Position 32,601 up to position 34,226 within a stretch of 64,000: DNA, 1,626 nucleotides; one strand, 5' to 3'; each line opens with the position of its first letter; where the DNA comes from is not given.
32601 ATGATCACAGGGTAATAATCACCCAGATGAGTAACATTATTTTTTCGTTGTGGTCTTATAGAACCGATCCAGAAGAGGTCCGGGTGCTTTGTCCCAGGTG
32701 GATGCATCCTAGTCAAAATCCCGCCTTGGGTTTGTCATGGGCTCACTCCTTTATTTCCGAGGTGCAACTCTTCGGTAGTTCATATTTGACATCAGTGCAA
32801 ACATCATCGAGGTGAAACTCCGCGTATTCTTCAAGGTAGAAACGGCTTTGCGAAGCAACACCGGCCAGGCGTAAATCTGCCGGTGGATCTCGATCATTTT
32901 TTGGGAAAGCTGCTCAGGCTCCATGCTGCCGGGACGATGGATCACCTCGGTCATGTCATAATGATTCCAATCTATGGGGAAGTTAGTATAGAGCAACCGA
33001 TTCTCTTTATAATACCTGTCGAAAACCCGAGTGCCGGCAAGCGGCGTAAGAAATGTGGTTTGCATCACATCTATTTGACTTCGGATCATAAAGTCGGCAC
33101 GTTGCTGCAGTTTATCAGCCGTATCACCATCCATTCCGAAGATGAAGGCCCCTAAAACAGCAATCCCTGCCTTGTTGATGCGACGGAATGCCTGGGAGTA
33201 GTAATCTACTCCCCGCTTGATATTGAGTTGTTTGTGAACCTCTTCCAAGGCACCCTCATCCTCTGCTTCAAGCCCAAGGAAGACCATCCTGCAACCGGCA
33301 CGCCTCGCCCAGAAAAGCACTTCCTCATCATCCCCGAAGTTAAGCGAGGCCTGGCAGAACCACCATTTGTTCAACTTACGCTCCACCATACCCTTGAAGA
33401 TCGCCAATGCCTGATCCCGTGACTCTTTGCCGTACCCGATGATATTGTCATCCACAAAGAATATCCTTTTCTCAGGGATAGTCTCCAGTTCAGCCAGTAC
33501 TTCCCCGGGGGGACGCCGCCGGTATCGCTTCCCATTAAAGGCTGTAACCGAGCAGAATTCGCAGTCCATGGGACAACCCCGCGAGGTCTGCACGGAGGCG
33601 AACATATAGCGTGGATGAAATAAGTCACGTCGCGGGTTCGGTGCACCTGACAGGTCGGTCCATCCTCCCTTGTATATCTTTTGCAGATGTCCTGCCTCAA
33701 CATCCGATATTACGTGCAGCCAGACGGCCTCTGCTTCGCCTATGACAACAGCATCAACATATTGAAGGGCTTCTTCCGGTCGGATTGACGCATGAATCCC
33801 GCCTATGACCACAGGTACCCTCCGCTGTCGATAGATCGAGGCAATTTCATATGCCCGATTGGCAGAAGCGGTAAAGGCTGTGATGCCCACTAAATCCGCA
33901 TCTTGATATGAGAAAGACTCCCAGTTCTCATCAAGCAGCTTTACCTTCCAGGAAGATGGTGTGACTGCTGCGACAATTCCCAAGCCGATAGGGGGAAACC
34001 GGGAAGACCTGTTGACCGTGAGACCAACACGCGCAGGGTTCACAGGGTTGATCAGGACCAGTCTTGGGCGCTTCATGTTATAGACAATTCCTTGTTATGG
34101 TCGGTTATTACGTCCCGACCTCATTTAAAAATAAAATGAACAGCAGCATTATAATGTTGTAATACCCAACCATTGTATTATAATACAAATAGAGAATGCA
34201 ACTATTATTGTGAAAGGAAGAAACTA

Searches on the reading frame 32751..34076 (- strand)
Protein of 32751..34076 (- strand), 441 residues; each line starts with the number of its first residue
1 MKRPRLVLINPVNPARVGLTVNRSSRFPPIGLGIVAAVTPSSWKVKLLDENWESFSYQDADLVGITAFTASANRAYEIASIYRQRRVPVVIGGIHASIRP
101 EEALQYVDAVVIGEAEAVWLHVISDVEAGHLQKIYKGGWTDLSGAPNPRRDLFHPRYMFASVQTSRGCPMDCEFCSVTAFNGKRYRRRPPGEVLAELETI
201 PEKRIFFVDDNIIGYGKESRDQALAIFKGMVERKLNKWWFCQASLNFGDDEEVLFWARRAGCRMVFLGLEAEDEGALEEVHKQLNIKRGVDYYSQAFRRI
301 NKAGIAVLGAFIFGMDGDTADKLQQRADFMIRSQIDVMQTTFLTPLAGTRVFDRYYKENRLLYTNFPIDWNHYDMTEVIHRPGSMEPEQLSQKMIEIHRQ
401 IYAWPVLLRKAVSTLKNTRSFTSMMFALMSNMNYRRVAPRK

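Call 13: search_protein_families(library=pfam, proteins=[window:32751-34076:-], max_evalue=0.001)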
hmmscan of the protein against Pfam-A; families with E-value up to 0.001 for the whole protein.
window:32751-34076:- (441 aa): 3 families
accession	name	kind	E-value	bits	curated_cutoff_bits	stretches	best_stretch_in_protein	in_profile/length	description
PF02310.24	B12-binding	-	2.4e-15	56.9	32.1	1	19-118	4-116/121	B12 binding domain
PF04055.27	Radical_SAM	-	5e-14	53.3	29.5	1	163-329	2-165/166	Radical SAM superfamily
PF19864.5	Radical_SAM_N2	-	1.7e-06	28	29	1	79-128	78-127/151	Radical SAM proteins, N-terminal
